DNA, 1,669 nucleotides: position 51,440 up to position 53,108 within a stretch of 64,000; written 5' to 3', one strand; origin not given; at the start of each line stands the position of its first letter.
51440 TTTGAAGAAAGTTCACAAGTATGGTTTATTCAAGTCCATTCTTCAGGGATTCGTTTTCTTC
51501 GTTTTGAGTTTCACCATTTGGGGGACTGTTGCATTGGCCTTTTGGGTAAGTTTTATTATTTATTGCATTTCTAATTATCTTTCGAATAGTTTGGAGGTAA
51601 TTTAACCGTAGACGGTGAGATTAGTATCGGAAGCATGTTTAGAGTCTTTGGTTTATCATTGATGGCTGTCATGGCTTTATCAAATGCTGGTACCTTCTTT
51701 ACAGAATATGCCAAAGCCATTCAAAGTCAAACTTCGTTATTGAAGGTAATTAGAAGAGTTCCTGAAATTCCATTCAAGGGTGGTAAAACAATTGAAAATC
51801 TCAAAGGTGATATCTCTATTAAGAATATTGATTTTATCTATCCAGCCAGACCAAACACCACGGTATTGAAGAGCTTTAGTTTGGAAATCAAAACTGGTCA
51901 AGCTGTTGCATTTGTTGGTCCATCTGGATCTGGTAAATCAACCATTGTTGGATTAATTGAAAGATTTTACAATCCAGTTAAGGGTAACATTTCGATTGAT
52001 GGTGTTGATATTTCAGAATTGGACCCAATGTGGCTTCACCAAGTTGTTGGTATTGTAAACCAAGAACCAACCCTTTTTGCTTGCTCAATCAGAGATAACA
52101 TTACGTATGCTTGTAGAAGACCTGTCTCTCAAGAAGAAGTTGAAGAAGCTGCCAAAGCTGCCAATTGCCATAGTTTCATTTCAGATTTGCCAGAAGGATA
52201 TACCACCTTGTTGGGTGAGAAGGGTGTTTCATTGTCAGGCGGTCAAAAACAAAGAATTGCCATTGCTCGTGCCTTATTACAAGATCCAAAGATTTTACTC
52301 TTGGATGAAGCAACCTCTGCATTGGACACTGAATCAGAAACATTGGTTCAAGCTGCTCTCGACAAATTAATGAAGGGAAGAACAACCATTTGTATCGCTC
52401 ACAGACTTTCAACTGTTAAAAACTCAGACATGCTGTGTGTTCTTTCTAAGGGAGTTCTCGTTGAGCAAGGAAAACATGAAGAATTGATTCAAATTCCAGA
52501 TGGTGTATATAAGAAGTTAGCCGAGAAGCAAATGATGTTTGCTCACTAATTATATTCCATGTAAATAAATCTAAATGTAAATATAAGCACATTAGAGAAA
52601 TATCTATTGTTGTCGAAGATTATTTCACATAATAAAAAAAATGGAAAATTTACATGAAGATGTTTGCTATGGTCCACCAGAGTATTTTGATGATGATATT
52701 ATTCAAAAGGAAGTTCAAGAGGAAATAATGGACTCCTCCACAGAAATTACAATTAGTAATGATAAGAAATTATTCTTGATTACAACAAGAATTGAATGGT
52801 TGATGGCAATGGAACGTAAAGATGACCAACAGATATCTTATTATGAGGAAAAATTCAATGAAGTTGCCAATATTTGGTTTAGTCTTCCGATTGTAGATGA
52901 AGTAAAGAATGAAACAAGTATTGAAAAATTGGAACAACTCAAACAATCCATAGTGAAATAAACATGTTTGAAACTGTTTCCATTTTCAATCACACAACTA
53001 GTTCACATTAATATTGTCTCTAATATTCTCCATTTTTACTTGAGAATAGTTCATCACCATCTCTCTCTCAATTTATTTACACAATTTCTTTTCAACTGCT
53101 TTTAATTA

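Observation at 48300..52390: Recent gene-conversion tract between inverted ABCB half-transporter paralogs sharing a divergent promoter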

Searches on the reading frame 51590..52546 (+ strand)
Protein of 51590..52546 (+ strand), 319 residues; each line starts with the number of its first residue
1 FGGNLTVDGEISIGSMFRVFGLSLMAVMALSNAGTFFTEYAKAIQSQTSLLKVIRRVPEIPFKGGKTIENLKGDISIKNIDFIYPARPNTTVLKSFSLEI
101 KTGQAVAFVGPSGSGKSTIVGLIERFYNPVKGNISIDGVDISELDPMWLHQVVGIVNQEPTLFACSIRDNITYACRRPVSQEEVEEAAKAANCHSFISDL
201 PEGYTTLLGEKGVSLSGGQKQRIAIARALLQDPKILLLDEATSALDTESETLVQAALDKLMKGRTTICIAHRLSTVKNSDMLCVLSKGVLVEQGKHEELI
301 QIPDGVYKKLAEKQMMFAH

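Call 31: find_related_loci(query=window:51590-52546:+, collection=metagenome_contigs, flank=6000)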
Query window:51590-52546:+ (319 aa) in metagenome_contigs; peptide patterns used: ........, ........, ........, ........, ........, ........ (x = any residue, [..] = any of these).
600 stretches matched a pattern (row limit reached: there are more); 203 encode a relative of the query (tblastn E <= 1e-3); the best 80 are kept; 80 distinct loci.
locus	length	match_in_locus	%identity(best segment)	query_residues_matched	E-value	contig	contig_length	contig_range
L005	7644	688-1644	56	1-319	3e-116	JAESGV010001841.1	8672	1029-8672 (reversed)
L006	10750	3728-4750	54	1-315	2e-114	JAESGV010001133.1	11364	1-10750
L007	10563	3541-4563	53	1-315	6e-114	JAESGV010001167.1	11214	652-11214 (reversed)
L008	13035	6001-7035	52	1-319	5e-112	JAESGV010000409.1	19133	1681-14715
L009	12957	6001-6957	55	1-319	1e-111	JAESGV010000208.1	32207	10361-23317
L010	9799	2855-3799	56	1-317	2e-111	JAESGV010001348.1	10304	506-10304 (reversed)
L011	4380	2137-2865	56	72-315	3e-86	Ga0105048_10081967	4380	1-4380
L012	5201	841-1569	56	72-315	3e-86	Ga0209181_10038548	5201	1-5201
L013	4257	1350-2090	53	69-314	3e-86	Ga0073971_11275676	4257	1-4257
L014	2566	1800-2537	54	70-314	4e-87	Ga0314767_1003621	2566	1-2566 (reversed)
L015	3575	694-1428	52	72-316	3e-84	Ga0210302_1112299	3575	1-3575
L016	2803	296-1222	49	9-314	7e-84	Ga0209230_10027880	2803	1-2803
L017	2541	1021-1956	44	1-314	1e-83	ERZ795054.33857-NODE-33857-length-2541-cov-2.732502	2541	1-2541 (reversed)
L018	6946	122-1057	46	1-315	2e-81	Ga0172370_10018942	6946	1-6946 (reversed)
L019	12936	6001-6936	46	1-315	5e-81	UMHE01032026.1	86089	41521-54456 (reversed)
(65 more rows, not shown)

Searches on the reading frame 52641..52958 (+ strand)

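Call 49: search_protein_families(library=pfam, proteins=[window:52641-52958:+], max_evalue=0.01)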
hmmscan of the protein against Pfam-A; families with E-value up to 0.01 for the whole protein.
window:52641-52958:+ (106 aa): 1 family
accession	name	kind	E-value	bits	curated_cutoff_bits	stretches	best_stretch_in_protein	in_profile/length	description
PF07505.17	DUF5131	-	0.007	16.3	28.9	1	19-102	80-153/243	Protein of unknown function (DUF5131)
